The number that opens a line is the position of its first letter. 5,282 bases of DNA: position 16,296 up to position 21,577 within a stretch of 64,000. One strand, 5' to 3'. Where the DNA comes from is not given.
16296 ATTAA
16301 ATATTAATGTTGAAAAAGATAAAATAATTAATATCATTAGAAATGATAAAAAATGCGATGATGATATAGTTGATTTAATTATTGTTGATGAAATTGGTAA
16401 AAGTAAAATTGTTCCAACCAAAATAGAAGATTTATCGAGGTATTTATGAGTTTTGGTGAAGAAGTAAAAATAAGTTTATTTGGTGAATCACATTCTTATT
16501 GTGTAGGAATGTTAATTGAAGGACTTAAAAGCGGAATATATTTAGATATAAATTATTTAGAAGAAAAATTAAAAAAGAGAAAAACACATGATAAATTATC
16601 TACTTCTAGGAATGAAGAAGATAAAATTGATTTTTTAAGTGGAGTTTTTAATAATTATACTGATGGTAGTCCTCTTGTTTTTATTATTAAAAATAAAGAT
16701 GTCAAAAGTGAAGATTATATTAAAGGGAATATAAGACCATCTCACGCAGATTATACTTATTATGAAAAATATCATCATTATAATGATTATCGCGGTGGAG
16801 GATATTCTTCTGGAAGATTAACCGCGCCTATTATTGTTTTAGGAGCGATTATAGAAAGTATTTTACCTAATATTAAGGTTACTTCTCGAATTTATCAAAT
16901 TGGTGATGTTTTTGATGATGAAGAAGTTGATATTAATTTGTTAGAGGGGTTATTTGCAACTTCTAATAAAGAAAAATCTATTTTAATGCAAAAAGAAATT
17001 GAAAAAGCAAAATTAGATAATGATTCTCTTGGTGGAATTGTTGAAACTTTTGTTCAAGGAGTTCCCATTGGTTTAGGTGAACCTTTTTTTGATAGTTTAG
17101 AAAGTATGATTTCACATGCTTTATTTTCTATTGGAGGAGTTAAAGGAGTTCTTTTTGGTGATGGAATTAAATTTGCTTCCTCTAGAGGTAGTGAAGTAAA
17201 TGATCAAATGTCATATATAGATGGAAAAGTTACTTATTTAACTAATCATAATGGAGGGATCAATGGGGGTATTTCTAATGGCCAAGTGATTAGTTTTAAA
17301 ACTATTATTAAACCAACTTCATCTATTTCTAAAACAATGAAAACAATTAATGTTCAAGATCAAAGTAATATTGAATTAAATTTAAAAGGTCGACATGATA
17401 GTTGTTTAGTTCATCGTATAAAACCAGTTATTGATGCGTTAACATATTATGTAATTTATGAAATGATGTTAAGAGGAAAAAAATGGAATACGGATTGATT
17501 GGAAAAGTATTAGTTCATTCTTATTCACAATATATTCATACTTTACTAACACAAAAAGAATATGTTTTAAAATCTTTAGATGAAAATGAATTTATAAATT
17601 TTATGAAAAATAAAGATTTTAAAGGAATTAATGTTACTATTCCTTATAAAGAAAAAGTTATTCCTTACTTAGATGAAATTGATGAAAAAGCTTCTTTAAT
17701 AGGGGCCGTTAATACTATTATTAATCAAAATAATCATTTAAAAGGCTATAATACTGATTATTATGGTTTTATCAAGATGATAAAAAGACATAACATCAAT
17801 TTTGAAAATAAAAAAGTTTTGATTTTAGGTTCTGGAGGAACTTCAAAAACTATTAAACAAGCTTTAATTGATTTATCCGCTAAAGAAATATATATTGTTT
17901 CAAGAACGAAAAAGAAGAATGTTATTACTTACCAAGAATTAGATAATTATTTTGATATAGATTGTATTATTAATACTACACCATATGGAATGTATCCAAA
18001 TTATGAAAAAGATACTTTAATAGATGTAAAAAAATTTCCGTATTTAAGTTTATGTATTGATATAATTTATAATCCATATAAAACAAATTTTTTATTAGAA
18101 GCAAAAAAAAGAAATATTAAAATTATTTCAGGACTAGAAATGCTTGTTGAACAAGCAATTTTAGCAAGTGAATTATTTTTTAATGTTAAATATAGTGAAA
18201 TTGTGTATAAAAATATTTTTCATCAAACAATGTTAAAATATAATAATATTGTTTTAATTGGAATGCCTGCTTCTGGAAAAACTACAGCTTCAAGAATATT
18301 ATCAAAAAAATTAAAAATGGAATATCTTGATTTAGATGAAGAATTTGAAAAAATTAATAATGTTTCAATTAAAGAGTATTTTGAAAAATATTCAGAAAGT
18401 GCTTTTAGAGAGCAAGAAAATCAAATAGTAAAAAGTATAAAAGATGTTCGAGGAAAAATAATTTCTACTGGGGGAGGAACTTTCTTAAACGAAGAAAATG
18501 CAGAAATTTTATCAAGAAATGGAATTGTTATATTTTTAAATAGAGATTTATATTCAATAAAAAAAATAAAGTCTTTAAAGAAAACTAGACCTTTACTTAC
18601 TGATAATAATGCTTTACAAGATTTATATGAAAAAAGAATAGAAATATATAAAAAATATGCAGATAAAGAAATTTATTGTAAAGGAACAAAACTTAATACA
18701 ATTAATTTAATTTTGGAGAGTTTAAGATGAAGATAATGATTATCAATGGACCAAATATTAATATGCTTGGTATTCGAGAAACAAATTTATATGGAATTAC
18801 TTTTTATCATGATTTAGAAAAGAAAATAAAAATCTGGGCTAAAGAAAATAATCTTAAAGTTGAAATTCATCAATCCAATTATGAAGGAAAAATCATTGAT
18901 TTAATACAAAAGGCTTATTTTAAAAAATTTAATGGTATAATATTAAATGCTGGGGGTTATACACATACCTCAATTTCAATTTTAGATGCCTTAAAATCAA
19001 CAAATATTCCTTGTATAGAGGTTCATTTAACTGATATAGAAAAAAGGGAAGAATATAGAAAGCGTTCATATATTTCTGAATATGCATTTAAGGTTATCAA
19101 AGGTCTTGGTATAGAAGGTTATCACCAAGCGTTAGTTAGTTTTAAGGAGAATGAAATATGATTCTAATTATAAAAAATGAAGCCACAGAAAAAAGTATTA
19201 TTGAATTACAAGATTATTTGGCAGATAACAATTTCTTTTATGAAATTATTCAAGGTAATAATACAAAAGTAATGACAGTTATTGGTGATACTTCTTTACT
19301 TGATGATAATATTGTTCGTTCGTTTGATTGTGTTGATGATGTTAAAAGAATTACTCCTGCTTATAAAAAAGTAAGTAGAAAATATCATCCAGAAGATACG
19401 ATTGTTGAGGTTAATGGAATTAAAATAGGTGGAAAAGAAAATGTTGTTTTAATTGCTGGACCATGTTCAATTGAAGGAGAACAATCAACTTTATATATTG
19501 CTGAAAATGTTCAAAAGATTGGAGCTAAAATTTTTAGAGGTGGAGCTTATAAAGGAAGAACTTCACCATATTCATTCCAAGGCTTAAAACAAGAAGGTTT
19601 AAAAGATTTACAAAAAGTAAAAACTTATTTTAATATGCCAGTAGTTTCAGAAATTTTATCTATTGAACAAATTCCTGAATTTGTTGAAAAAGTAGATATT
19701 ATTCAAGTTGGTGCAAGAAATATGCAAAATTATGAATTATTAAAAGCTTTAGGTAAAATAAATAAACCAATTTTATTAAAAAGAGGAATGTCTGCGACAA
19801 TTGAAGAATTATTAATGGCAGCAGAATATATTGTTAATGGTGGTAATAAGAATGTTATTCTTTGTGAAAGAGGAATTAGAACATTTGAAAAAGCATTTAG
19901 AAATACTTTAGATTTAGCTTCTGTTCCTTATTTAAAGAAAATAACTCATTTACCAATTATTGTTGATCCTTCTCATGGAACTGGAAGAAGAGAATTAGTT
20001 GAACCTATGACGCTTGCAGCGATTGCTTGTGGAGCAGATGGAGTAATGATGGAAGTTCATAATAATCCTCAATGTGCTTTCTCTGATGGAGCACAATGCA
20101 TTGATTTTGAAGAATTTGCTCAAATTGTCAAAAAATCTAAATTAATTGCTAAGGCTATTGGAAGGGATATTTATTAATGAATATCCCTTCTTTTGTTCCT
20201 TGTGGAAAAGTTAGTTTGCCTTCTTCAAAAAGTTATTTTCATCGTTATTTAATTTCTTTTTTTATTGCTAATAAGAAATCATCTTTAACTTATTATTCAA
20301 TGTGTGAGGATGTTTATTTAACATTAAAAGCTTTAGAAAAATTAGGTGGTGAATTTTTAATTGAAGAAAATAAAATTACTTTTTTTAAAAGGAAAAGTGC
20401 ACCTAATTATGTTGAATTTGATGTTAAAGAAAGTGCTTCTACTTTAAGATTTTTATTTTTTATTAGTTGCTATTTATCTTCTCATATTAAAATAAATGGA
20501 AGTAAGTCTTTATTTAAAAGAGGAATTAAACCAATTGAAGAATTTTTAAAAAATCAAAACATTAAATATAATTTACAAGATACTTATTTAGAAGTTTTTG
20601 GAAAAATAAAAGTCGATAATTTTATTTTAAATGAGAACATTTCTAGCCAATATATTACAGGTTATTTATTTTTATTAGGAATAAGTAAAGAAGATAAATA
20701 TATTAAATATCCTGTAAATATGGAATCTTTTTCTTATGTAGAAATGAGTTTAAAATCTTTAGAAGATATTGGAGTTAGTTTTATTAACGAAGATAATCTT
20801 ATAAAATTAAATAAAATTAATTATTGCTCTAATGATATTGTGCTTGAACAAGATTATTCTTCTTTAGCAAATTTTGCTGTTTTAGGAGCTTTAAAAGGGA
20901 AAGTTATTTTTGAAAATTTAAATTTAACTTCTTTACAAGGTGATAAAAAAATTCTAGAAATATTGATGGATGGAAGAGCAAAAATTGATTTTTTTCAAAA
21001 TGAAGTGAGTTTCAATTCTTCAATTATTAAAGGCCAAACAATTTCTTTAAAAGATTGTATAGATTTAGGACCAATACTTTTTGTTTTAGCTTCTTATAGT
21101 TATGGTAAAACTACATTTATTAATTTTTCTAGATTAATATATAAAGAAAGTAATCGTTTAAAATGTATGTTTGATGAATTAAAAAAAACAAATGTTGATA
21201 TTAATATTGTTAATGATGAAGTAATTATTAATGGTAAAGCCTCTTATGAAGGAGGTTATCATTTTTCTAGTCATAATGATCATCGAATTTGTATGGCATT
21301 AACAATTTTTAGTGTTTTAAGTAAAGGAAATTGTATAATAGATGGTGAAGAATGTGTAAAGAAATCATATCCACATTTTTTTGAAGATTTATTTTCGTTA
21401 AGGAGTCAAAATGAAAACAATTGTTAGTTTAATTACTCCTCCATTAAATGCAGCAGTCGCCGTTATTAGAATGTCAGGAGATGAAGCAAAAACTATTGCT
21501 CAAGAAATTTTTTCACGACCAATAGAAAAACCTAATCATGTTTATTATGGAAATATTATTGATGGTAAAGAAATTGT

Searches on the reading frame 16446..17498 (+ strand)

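Call 77: search_protein_families(library=pfam, proteins=[window:16446-17498:+], max_evalue=0.00001)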
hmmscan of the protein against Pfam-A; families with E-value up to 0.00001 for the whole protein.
window:16446-17498:+ (350 aa): 1 family
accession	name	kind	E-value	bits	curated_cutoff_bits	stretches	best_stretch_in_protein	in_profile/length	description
PF01264.26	Chorismate_synt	-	2.7e-108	362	27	1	8-342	2-327/327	Chorismate synthase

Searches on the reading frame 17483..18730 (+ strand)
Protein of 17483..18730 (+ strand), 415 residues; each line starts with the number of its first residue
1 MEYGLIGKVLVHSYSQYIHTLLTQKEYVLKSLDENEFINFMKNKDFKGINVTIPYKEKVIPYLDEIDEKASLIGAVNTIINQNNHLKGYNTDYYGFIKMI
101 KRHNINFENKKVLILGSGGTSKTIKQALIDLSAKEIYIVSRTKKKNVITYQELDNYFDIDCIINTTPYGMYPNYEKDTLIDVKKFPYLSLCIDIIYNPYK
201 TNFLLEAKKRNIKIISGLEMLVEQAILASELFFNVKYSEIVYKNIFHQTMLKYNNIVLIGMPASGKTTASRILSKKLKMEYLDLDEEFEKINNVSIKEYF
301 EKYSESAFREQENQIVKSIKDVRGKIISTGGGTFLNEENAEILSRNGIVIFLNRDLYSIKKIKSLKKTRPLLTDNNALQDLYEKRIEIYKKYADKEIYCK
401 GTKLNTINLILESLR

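Call 77: search_protein_families(library=pfam, proteins=[window:17483-18730:+], max_evalue=0.00001)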
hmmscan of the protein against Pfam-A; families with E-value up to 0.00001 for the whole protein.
window:17483-18730:+ (415 aa): 3 families
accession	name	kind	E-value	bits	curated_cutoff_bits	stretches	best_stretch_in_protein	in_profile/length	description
PF01202.28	SKI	-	4e-37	128.2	22.1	1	263-403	2-146/159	Shikimate kinase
PF08501.16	Shikimate_dh_N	-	8.5e-17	61.6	27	1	5-79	1-83/83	Shikimate dehydrogenase substrate binding domain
PF13671.12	AAA_33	-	5.8e-06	27.1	27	0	256-293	2-39/143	AAA domain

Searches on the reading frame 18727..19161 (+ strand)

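Call 77: search_protein_families(library=pfam, proteins=[window:18727-19161:+], max_evalue=0.00001)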
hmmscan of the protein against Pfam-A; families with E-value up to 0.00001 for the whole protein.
window:18727-19161:+ (144 aa): 1 family
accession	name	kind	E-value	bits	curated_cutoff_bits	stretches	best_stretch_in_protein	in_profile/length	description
PF01220.24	DHquinase_II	-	1.3e-51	174.4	23.3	1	2-137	1-135/138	Dehydroquinase class II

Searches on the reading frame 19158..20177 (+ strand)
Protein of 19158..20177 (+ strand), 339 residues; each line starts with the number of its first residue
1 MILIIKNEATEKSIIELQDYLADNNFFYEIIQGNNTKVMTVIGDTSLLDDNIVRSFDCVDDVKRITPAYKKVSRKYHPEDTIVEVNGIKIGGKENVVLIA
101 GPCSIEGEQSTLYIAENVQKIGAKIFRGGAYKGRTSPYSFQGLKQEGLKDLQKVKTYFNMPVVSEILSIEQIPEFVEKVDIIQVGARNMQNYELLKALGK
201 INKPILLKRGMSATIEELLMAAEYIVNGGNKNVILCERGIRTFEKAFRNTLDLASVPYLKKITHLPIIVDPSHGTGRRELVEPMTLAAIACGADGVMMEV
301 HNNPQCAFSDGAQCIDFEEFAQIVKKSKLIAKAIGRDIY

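Call 77: search_protein_families(library=pfam, proteins=[window:19158-20177:+], max_evalue=0.00001)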
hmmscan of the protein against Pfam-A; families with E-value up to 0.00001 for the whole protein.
window:19158-20177:+ (339 aa): 3 families
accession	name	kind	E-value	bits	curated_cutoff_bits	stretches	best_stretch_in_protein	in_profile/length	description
PF00793.26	DAHP_synth_1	-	6.8e-81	271.5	25.5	1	82-328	3-265/270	DAHP synthetase I family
PF18152.6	DAHP_snth_FXD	-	3.1e-13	49.8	27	1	1-66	1-66/67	DAHP synthase ferredoxin-like domain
PF03102.20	NeuB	-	1.3e-09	38.4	22.1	1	143-337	53-239/241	NeuB family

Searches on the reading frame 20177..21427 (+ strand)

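Call 77: search_protein_families(library=pfam, proteins=[window:20177-21427:+], max_evalue=0.00001)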
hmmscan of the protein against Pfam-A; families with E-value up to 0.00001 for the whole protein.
window:20177-21427:+ (416 aa): 1 family
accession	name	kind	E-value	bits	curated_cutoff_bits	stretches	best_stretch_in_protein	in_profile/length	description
PF00275.25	EPSP_synthase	-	2.4e-55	188.4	22.8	1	10-405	9-417/417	EPSP synthase (3-phosphoshikimate 1-carboxyvinyltransferase)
